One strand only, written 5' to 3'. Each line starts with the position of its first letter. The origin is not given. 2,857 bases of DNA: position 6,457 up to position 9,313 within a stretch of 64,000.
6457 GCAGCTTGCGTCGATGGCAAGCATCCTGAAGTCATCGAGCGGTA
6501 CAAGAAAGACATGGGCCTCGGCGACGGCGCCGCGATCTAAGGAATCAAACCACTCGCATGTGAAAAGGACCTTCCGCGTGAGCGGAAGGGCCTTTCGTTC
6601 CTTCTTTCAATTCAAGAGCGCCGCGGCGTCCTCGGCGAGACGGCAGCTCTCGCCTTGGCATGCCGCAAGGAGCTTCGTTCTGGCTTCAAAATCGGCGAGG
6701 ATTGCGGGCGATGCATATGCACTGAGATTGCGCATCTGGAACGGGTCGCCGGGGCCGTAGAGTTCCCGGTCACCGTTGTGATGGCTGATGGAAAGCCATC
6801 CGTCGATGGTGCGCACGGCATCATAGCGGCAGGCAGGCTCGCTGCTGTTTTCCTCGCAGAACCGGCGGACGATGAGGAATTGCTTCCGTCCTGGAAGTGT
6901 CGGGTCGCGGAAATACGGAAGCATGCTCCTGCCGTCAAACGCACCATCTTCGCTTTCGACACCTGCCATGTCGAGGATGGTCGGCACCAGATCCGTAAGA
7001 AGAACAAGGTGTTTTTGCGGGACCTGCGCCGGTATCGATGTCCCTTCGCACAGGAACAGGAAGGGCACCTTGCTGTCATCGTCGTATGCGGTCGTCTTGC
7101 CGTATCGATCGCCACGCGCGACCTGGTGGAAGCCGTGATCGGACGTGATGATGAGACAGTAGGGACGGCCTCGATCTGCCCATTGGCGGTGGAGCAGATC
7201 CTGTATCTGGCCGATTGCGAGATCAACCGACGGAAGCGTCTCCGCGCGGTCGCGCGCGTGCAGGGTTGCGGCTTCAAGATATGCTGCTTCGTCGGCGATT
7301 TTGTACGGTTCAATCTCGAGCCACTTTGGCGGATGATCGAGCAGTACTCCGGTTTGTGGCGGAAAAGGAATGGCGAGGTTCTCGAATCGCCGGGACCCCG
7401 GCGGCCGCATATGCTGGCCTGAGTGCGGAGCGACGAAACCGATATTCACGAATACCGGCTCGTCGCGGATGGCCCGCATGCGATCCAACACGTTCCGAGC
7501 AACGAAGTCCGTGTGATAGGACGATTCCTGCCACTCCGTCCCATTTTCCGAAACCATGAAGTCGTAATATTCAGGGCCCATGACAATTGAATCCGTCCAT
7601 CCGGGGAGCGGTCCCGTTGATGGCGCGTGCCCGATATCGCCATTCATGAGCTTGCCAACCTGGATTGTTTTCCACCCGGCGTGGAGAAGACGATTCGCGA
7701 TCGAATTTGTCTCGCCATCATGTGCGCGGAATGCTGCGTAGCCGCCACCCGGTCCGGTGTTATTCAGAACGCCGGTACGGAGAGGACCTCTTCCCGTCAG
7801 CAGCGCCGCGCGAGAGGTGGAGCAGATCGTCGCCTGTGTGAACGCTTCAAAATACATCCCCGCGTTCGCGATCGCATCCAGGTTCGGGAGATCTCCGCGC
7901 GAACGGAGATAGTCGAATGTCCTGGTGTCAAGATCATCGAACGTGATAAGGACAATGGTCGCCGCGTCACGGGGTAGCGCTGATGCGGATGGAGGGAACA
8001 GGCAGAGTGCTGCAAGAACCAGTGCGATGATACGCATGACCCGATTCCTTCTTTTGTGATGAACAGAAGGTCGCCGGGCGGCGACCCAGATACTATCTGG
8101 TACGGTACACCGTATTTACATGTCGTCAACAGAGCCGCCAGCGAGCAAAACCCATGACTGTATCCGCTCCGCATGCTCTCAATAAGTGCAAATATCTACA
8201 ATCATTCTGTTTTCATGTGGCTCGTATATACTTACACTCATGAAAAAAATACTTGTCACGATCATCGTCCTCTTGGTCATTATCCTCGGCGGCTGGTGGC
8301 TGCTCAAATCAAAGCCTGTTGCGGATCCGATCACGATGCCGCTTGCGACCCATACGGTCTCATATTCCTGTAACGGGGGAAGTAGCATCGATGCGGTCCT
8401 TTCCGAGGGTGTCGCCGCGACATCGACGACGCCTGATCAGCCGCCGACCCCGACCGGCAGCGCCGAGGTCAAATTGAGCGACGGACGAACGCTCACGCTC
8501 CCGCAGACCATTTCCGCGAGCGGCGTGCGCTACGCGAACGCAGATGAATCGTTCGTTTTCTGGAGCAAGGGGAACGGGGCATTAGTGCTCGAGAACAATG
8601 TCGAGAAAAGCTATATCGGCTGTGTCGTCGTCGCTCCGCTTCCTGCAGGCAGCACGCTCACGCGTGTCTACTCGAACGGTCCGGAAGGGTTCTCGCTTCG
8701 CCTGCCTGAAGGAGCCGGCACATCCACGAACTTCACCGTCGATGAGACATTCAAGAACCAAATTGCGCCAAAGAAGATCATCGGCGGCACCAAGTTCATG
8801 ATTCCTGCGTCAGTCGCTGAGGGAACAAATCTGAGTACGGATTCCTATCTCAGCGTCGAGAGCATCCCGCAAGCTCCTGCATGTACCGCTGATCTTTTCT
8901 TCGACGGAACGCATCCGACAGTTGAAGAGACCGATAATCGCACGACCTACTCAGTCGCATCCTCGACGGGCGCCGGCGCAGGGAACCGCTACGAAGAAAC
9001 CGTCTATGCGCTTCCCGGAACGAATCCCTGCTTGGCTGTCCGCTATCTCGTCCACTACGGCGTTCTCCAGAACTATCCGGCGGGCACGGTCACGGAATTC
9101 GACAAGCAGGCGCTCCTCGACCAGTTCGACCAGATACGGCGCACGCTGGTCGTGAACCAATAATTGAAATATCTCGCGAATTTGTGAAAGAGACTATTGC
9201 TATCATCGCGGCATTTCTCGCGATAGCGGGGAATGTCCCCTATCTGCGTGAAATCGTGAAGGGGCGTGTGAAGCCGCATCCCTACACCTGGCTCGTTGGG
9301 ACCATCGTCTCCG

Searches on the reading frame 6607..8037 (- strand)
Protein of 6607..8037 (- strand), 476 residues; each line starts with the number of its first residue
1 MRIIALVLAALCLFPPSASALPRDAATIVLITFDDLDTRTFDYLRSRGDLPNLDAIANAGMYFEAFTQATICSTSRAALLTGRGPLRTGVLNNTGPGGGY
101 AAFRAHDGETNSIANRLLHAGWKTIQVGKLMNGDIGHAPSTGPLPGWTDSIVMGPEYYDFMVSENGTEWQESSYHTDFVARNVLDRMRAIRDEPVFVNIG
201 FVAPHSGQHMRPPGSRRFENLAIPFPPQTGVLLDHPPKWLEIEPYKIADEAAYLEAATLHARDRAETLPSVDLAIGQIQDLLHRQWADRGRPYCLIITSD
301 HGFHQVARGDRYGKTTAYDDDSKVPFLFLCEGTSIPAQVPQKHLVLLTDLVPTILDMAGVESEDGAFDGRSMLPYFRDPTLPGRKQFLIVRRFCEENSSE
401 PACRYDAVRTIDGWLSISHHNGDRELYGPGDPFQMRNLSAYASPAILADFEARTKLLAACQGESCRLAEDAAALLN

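Call 39: search_protein_families(library=pfam, proteins=[window:6607-8037:-], max_evalue=0.001)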
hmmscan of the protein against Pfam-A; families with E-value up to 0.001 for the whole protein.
window:6607-8037:- (476 aa): 3 families
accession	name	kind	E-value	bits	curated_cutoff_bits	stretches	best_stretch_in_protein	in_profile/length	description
PF00884.28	Sulfatase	-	2.6e-22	80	25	1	27-360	2-301/301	Sulfatase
PF01663.27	Phosphodiest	-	7.3e-09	36.1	23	1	36-313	6-230/342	Type I phosphodiesterase / nucleotide pyrophosphatase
PF16347.10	SGSH_C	-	0.00021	21.9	29.3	1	312-411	6-102/154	N-sulphoglucosamine sulphohydrolase, C-terminal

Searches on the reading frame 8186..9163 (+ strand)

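Call 39: search_protein_families(library=pfam, proteins=[window:8186-9163:+], max_evalue=0.001)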
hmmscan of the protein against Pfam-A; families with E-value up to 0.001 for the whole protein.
window:8186-9163:+ (325 aa): 1 family
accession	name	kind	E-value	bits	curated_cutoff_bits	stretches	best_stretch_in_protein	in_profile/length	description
PF09864.15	MliC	-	6.2e-10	39.4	22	1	89-137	17-61/67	Membrane-bound lysozyme-inhibitor of c-type lysozyme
